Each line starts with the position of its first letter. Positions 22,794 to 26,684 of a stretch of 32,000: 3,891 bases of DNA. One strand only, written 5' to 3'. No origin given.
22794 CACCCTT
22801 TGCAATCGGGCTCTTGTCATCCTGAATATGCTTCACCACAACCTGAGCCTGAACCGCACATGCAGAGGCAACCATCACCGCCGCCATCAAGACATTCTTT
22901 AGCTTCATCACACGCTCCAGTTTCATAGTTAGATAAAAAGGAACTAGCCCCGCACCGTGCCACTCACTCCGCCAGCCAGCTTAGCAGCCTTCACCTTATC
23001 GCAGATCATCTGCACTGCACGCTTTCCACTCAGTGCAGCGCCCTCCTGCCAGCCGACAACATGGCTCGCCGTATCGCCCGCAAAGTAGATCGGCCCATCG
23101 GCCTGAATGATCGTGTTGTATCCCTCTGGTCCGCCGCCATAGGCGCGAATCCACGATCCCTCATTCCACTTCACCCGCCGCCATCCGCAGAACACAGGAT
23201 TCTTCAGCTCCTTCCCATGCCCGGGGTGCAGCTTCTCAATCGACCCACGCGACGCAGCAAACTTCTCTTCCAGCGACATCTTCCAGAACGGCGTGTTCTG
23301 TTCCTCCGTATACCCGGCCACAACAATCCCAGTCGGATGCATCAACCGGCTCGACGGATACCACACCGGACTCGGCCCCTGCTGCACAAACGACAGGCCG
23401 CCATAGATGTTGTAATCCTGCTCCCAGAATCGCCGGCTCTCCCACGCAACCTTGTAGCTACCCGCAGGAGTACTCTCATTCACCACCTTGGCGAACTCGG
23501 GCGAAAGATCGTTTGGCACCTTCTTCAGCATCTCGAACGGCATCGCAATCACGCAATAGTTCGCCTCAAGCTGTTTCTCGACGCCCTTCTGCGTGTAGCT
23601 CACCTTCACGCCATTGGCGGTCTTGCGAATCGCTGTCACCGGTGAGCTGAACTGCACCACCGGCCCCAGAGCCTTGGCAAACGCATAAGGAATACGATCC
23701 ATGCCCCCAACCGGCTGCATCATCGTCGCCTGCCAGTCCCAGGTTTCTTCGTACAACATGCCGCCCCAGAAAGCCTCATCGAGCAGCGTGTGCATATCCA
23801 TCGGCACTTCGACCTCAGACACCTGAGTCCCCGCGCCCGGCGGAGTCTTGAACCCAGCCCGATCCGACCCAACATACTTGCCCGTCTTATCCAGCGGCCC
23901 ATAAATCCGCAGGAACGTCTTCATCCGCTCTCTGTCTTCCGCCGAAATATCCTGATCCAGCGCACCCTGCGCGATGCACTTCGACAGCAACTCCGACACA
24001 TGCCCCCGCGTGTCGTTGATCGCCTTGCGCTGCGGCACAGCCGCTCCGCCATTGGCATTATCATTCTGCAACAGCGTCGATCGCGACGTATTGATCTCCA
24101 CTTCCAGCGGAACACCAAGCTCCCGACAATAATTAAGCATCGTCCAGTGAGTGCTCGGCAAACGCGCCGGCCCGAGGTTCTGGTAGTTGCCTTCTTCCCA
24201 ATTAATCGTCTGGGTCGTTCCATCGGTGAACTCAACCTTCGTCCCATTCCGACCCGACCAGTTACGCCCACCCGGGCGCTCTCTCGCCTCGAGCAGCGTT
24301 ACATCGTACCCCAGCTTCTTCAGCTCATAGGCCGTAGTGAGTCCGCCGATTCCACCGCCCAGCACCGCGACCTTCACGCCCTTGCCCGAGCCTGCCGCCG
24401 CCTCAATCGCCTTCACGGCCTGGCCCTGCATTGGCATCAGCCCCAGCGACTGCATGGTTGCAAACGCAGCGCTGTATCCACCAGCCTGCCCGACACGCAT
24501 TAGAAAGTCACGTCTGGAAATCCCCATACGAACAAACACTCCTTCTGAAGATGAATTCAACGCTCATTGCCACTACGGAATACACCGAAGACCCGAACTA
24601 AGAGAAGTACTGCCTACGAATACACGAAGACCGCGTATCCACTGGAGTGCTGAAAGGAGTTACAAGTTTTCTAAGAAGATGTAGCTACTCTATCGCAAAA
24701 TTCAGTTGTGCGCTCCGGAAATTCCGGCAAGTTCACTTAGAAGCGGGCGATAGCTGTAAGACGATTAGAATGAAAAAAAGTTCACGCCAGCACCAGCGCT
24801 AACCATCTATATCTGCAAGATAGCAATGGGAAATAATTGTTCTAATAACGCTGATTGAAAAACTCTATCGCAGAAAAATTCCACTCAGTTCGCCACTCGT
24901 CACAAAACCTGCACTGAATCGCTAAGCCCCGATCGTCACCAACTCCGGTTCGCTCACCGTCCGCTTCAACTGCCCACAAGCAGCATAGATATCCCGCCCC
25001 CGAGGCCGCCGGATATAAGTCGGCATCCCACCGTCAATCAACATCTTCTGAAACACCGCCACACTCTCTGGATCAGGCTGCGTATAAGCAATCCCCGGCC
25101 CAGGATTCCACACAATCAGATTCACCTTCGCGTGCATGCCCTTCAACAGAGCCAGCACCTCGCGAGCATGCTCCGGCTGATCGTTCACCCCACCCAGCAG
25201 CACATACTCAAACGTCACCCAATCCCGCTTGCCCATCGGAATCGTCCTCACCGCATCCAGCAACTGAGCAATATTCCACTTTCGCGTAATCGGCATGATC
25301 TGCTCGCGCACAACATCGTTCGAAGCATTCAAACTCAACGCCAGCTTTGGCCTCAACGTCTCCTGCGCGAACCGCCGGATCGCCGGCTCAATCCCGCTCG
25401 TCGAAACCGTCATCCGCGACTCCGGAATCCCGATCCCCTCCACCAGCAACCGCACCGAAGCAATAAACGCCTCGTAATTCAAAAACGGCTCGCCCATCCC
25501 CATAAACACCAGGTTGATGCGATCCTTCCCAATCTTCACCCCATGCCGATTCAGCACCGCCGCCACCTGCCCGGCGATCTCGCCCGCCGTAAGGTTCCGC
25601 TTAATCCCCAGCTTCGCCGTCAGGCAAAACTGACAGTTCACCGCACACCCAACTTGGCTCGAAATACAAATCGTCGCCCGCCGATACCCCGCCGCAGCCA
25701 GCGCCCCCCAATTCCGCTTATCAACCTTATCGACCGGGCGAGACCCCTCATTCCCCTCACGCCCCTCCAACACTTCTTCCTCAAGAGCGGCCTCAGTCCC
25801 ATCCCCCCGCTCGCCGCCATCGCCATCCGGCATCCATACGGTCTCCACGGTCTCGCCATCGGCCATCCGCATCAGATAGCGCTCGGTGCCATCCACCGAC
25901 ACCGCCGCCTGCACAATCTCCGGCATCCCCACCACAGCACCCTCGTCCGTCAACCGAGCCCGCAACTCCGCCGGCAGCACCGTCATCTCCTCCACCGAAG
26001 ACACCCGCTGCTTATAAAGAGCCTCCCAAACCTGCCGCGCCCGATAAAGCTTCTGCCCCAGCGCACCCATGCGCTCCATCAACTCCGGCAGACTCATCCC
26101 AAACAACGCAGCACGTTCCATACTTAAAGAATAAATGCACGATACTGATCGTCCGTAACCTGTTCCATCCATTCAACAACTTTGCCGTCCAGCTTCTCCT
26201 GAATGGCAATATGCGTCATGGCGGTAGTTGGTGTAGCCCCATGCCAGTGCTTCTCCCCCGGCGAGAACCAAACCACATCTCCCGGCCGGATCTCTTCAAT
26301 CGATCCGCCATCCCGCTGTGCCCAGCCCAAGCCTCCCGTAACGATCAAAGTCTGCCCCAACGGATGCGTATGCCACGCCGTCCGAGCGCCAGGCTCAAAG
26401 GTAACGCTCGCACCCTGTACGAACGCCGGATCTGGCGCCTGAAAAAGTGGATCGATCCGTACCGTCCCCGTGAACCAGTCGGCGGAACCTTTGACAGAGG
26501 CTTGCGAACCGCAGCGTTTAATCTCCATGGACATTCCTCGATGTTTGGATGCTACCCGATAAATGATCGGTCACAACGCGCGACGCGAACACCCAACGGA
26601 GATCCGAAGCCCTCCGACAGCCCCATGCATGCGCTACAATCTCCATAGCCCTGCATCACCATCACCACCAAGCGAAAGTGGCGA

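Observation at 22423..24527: Two-gene operon pairing an exported flavin amino-acid oxidase with an exported RidA imine deaminase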

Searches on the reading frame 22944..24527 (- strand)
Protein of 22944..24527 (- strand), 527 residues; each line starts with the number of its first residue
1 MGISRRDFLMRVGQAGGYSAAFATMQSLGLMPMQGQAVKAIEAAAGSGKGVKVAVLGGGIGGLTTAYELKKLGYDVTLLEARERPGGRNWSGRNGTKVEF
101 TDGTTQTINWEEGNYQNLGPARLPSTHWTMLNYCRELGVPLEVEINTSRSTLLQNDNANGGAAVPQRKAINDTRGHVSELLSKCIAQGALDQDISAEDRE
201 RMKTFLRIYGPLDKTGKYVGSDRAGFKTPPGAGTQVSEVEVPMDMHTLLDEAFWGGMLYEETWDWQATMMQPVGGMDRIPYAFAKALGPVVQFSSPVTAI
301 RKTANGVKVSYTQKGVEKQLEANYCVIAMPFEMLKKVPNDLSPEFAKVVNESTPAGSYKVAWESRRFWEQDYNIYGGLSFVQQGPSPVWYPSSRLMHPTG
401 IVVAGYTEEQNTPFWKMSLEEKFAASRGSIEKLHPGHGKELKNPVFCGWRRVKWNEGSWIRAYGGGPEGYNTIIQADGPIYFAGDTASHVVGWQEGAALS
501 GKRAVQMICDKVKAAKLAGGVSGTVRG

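Call 3: search_protein_families(library=pfam, proteins=[window:22944-24527:-], max_evalue=0.01)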
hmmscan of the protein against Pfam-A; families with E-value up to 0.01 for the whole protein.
window:22944-24527:- (527 aa): 11 families
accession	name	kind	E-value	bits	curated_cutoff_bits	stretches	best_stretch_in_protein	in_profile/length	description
PF01593.30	Amino_oxidase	-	1.5e-37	130.4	19.8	1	60-508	1-442/443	Flavin containing amine oxidoreductase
PF01266.30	DAO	-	3.1e-12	47.1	27.9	1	52-98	1-46/353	FAD dependent oxidoreductase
PF13450.12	NAD_binding_8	-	8.9e-11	42.3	21.9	1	55-94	1-40/68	NAD(P)-binding Rossmann-like domain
PF07992.20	Pyr_redox_2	-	1.9e-07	31.3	26.1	1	51-86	143-178/291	Pyridine nucleotide-disulphide oxidoreductase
PF01494.25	FAD_binding_3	-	1.2e-05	25.1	22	1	51-84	2-35/349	FAD binding domain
PF00070.33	Pyr_redox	-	4e-05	24.5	22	1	52-86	1-35/82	Pyridine nucleotide-disulphide oxidoreductase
PF03486.20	HI0933_like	-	0.0004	20.3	50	1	52-144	2-96/244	HI0933-like protein Rossmann domain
PF12831.13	FAD_oxidored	-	0.00061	19.6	27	1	53-96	2-45/416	FAD dependent oxidoreductase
PF01946.23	Thi4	-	0.00071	19.3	26.2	1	52-92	19-60/235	Thi4 family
PF00890.30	FAD_binding_2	-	0.0012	18.5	20.4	1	53-86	2-35/414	FAD binding domain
PF01262.27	AlaDh_PNT_C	-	0.0084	16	23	0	49-83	27-61/214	Alanine dehydrogenase/PNT, C-terminal domain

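Call 4: search_protein_families(library=ncbifam, proteins=[window:22944-24527:-], max_evalue=0.01)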
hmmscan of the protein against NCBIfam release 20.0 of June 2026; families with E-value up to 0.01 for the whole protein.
window:22944-24527:- (527 aa): 54 families (the best 25 are shown)
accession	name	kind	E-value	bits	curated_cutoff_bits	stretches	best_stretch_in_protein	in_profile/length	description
TIGR03467.1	HpnE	equivalog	8.6e-11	41.8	283.05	1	53-97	1-45/430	hydroxysqualene dehydroxylase HpnE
NF005560.0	PRK07233.1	equivalog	1.6e-09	37.1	252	1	52-88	2-38/435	hypothetical protein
NF009410.0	PRK12771.1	subfamily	3.8e-09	35.7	516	1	47-87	135-175/566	NAD(P)-binding protein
TIGR02734.1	crtI_fam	subfamily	1.3e-08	34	238.1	1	53-90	1-38/504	phytoene desaturase family protein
TIGR02733.1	desat_CrtD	equivalog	2.7e-08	32.9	549.7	1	52-114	3-64/492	C-3',4' desaturase CrtD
NF045663.1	diclust_near_Sec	equivalog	7.8e-08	30.9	530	1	45-92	101-148/759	pyridine nucleotide-disulfide oxidoreductase/dicluster-binding protein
NF010590.0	PRK13984.1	equivalog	8.9e-08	30.7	946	1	47-87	285-325/611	putative oxidoreductase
NF045637.1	carotdesatCrtDProt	equivalog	6e-07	28.4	580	1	53-88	1-36/485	1-hydroxycarotenoid 3,4-desaturase CrtD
TIGR01316.1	gltA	equivalog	6.5e-07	28.5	471.75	1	43-88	126-171/449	NADPH-dependent glutamate synthase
TIGR00562.1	proto_IX_ox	equivalog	7.5e-07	28.1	97.85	1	52-88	4-42/470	protoporphyrinogen oxidase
NF009454.0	PRK12814.1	equivalog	1.6e-06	26.8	916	1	49-87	192-230/657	putative NADPH-dependent glutamate synthase small subunit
NF009414.0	PRK12778.1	equivalog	2.9e-06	25.8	1103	1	48-87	429-468/752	bifunctional dihydroorotate dehydrogenase B NAD binding subunit/NADPH-dependent glutamate synthase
NF009074.0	PRK12409.1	equivalog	3.5e-06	26.5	494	1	52-83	3-34/410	D-amino acid dehydrogenase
TIGR03197.1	MnmC_Cterm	equivalog_domain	4.1e-06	26.1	174.2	1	52-86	1-35/400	FAD-dependent 5-carboxymethylaminomethyl-2-thiouridine(34) oxidoreductase MnmC1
NF058655.1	CrtID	equivalog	4.3e-06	25.8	640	1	53-89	1-37/478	bifunctional phytoene desaturase/3,4-desaturase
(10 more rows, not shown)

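Call 6: search_solved_structures(query=window:22944-24527:-, max_evalue=0.001, show_alignments=1)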
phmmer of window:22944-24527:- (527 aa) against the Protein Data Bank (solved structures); distinct sequences matched with E-value up to 0.001: 102 (the best 60 are shown).
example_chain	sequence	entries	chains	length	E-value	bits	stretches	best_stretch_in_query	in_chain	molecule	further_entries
2jae_A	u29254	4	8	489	3.6e-87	296.3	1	52-512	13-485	L-AMINO ACID OXIDASE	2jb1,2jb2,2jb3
9run_A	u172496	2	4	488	4.4e-22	81.5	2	271-508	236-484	Tetrapodal ancestor of L-amino acid oxidase: Q225H-W377I double mutant | Tetrapodal ancestor of L-amino acid oxidases: W377I mutant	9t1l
9rvj_A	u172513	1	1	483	4.4e-22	81.5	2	271-508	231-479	Tetrapodal ancestor of L-amino acid oxidase: Q225H - W377I double mutant with phenylalanin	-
9qs1_A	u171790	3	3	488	4.5e-22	81.5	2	271-508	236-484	Tetrapodal ancestor of L-amino acis oxidases | Tetrapodal ancestor of L-amino acid oxidases | Tetrapodal ancestor of L-amino acid oxidases co-crystallised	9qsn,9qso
9rum_A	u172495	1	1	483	4.7e-22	81.4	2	272-508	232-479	Tetrapodal ancestor of L-amino acid oxidase: Q225A mutant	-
1reo_A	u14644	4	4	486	4.4e-20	74.9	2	256-506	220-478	AHPLAAO | L-amino acid oxidase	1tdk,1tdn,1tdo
3kve_A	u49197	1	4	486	5e-20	74.8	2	256-505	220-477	L-amino acid oxidase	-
1f8r_A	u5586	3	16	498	1.4e-19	73.3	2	256-506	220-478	L-AMINO ACID OXIDASE | L-amino-acid oxidase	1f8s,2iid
9rvh_A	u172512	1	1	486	1.7e-19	73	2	272-508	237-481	Tetrapodal ancestor of L-amino acid oxidase: Q225A-Loop (P361-PREGA-L367) mutant with phen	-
9t73_B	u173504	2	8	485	1.7e-19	73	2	272-508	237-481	Tetrapodal ancestor of L-amino acid oxidases: I224A-Q225H-P361-PREGA-L367 bound to phenyla | Tetrapodal ancestor of L-amino acid oxidase: I224A-Q225H-P361-PREGA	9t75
5z2g_A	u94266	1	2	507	3e-19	72.2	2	262-507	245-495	L-amino acid oxidase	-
5ts5_A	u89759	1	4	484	3.1e-19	72.2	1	51-506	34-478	Amine oxidase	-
4e0v_A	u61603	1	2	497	2.4e-18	69.2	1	51-501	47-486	L-amino-acid oxidase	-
2yg7_A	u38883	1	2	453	3e-14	55.7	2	271-510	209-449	PUTRESCINE OXIDASE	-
2yg6_A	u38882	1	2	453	3e-14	55.7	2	271-510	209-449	PUTRESCINE OXIDASE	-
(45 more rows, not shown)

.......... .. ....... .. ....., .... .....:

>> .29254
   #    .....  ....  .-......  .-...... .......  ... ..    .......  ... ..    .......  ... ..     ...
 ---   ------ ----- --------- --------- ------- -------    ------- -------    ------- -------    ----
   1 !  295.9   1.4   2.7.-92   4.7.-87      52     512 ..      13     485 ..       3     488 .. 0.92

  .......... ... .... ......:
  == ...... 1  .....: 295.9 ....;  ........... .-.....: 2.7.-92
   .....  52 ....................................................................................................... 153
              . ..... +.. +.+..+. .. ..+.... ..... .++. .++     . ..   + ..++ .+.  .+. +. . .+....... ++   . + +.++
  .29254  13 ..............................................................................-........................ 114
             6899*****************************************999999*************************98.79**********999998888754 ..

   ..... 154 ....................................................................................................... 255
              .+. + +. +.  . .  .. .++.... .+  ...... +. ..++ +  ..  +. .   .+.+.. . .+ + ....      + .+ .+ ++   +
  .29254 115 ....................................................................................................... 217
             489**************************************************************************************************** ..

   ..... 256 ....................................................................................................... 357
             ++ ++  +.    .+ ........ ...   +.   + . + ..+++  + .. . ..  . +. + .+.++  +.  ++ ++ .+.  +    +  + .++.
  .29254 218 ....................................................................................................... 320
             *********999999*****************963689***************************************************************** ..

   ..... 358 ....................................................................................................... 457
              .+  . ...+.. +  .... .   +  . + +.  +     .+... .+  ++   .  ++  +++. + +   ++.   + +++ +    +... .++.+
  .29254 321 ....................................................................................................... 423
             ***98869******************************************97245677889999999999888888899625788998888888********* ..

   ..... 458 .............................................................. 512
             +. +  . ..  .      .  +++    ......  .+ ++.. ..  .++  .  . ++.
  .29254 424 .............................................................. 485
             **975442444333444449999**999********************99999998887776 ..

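Call 15: find_related_loci(query=window:22944-24527:-, collection=genome_contigs, flank=5000)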
Query window:22944-24527:- (527 aa) in genome_contigs; peptide patterns used: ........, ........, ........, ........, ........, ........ (x = any residue, [..] = any of these).
314 stretches matched a pattern; 302 encode a relative of the query (tblastn E <= 1e-3); the best 80 are kept; 80 distinct loci.
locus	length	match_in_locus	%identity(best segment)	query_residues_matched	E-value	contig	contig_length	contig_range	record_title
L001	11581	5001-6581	96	1-527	0e+0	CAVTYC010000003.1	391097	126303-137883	MAG: uncultured Acidobacteriaceae bacterium isolate MFD06714.bin.2.186 genome assembly, contig: contig_29599, whole geno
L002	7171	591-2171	88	1-527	0e+0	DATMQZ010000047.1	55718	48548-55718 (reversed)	MAG TPA_asm: Edaphobacter sp. isolate SMAG_U12942 k141_501255, whole genome shotgun sequence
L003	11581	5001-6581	88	1-527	0e+0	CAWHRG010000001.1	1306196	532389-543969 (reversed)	MAG: uncultured Acidobacteriaceae bacterium isolate MFD06714.bin.1.47 genome assembly, contig: contig_13941, whole genom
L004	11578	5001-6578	84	1-526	0e+0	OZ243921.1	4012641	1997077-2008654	MAG: uncultured Granulicella sp. isolate 3aa44edd-b56f-4540-8c9f-3bae12d18822 genome assembly, chromosome: 1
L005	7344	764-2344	83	1-527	0e+0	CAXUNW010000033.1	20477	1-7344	MAG TPA_asm: uncultured Acidobacteriaceae bacterium isolate public_SRR14722124_metawrap_bin.1 genome assembly, contig: p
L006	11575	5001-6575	81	1-525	0e+0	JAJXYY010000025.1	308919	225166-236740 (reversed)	MAG: Acidobacteria bacterium isolate BP7.bin24 NODE_19_length_308919_cov_3.233750, whole genome shotgun sequence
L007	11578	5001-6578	84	1-526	0e+0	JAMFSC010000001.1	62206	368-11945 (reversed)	MAG: bacterium isolate NGEE_A_bin35 k127_9163, whole genome shotgun sequence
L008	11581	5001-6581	79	1-527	0e+0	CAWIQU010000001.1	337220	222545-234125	MAG: uncultured Acidobacteriaceae bacterium isolate MFD00964.bin.1.271 genome assembly, contig: contig_144383, whole gen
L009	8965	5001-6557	82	1-519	0e+0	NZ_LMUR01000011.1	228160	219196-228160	Granulicella sp. L60 NODE_21_length_228090_cov_10.229527, whole genome shotgun sequence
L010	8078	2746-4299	80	1-517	0e+0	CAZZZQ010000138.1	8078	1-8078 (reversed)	MAG: uncultured Sphingomonas sp. isolate Green_AP.bin.7 genome assembly, contig: NODE_3575_length_8078_cov_4.525863, who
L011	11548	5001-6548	88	1-516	0e+0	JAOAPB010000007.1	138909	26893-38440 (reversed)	MAG: Edaphobacter sp. isolate RYN_3 scaffold_1325622, whole genome shotgun sequence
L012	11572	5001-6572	80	1-524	0e+0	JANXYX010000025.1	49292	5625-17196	MAG: Granulicella sp. isolate GL140_4_metabat_128 GL140_4_k141_154803, whole genome shotgun sequence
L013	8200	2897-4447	79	1-516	0e+0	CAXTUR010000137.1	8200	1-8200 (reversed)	MAG TPA_asm: uncultured Acidobacteriaceae bacterium isolate public_SRR14722041_metawrap_bin.3 genome assembly, contig: p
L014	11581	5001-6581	79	1-527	0e+0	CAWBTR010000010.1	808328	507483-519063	MAG: uncultured Acidobacteriaceae bacterium isolate MFD00731.bin.1.198 genome assembly, contig: contig_39284, whole geno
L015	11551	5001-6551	79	1-516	0e+0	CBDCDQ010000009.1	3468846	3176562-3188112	MAG: Acidobacteriaceae bacterium isolate 196861bd-9626-4b6c-a7fd-07fe8f0db935 genome assembly, contig: contig_7, whole g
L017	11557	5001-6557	76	1-518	0e+0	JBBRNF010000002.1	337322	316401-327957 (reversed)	MAG: Terriglobales bacterium isolate La1_metabat2.117 LA1C_B2.117_k141_3142336L_337322_cov_43.1525, whole genome shotgun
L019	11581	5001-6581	81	1-527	0e+0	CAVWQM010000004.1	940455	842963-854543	MAG: uncultured Acidobacteriaceae bacterium isolate MFD04967.bin.1.10 genome assembly, contig: contig_1967, whole genome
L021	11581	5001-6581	78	1-527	0e+0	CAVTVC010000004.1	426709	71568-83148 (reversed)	MAG: uncultured Acidobacteriaceae bacterium isolate MFD04967.bin.1.78 genome assembly, contig: contig_35909, whole genom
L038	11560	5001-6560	75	1-519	0e+0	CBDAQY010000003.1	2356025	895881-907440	MAG: Acidobacteriaceae bacterium isolate 6078a82e-fe36-409c-81c6-992f968fd237 genome assembly, contig: contig_3, whole g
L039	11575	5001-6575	76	1-525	0e+0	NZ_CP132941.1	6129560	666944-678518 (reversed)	Tunturiibacter psychrotolerans strain X4BP1 chromosome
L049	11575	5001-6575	71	1-526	0e+0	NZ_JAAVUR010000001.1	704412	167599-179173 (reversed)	Granulicella sp. dw_53 1, whole genome shotgun sequence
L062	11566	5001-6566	67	1-518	0e+0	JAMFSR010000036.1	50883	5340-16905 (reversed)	MAG: Granulicella sapmiensis isolate NGEE_A_bin21 k127_1484966, whole genome shotgun sequence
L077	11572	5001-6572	64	1-519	0e+0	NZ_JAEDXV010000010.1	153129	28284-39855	Terriglobus sp. ADX1 NODE_10_length_153129_cov_528.485837, whole genome shotgun sequence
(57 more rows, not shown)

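Call 65: search_protein_families(library=pfam, proteins=[L017:1346-4867:+, L062:1782-4859:+, L039:4070-4717:-, L019:2214-3899:-, L021:977-2155:-, L077:3611-4762:+, L049:6613-7344:+, L038:6836-7510:+], max_evalue=0.0001)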
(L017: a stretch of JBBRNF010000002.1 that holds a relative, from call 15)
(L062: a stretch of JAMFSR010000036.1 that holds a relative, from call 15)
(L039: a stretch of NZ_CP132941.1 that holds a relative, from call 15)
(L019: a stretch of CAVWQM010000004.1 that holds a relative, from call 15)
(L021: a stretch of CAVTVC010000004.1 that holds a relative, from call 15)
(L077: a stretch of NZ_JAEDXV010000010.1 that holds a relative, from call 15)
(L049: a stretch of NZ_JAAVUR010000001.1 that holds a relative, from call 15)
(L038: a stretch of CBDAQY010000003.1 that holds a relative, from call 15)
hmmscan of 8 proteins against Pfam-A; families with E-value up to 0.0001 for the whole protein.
L017:1346-4867:+ (1173 aa): 5 families
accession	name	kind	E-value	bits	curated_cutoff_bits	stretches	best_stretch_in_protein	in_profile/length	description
PF25183.1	OMP_b-brl_4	-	2.7e-187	625.3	30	1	257-1166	2-838/838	Outer membrane beta barrel domain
PF13620.12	CarboxypepD_reg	-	1.6e-17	64.1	32.3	1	43-122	2-81/82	Carboxypeptidase regulatory-like domain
PF13715.12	CarbopepD_reg_2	-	1.4e-05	25.4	32.2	1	44-123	2-77/88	CarboxypepD_reg-like domain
PF17210.9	SdrD_B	-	6.5e-05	23.5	29.7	0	55-101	24-71/112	SdrD B-like domain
PF14686.12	fn3_3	-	6.7e-05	23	24.4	0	58-116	14-73/75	Polysaccharide lyase family 4, domain II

L062:1782-4859:+ (1025 aa): 5 families
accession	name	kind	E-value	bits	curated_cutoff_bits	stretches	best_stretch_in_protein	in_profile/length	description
PF07676.18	PD40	-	2.8e-54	180.5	20.9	3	117-154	1-37/38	WD40-like Beta Propeller Repeat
PF00930.27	DPPIV_N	-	7.3e-18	64.8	22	0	326-406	38-137/354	Dipeptidyl peptidase IV (DPP IV) N-terminal region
PF01979.26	Amidohydro_1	-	7.4e-14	52.2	25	1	896-997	229-342/345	Amidohydrolase family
PF25174.1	Beta-prop_THOC3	-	4.1e-11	42.8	305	0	377-479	53-150/272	THOC3 beta-propeller domain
PF07969.17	Amidohydro_3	-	5e-09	36.6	29.7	1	944-997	412-468/472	Amidohydrolase family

L039:4070-4717:- (215 aa): 2 families
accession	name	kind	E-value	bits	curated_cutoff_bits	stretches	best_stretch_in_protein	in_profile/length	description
PF00440.29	TetR_N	-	8.1e-14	51.6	24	1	15-60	1-46/47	Bacterial regulatory proteins, tetR family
PF16925.10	TetR_C_13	-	2.8e-06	28.1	27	1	84-180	5-108/109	Tetracyclin repressor-like, C-terminal domain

L019:2214-3899:- (561 aa): 3 families
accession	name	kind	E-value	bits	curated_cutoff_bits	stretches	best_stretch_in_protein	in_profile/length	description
PF07690.21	MFS_1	-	1.1e-57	196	33.4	1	52-455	2-346/347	Major Facilitator Superfamily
PF00083.30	Sugar_tr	-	1.3e-13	51.1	22.3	1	82-216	47-187/452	Sugar (and other) transporter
PF06609.19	TRI12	-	1e-08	34.6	23.2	1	54-341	55-342/599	Fungal trichothecene efflux pump (TRI12)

L021:977-2155:- (392 aa): 0 families

L077:3611-4762:+ (383 aa): 1 family
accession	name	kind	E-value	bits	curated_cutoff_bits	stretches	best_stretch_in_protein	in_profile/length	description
PF01757.29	Acyl_transf_3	-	2.7e-19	69.8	31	1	17-350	3-319/326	Acyltransferase domain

L049:6613-7344:+ (243 aa): 0 families

L038:6836-7510:+ (224 aa): 2 families
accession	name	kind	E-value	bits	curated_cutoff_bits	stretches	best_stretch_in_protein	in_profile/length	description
PF13185.12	GAF_2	-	4.3e-09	37.1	28.6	1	58-194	3-135/136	GAF domain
PF01590.32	GAF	-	3.9e-06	27.9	22.4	1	59-194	2-133/133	GAF domain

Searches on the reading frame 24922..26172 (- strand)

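Call 3: search_protein_families(library=pfam, proteins=[window:24922-26172:-], max_evalue=0.01)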
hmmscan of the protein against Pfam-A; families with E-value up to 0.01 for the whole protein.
window:24922-26172:- (416 aa): 2 families
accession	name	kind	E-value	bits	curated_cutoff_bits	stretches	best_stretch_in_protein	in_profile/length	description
PF04055.27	Radical_SAM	-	4.5e-12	46.9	29.5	1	171-335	2-161/166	Radical SAM superfamily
PF21016.3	RlmN_N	-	7.9e-09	35.6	24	1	23-76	3-56/60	Ribosomal RNA large subunit methyltransferase N-terminal domain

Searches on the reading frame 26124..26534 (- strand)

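Call 35: search_protein_families(library=pfam, proteins=[window:26124-26534:-], max_evalue=0.001)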
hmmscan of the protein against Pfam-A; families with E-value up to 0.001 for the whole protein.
window:26124-26534:- (136 aa): 2 families
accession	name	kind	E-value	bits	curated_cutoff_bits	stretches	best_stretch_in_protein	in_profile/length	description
PF07883.17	Cupin_2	-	1.9e-08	34.3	27.2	1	44-106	3-64/70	Cupin domain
PF02311.25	AraC_binding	-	1.6e-05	25.1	21.1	1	48-115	12-80/135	AraC-like ligand binding domain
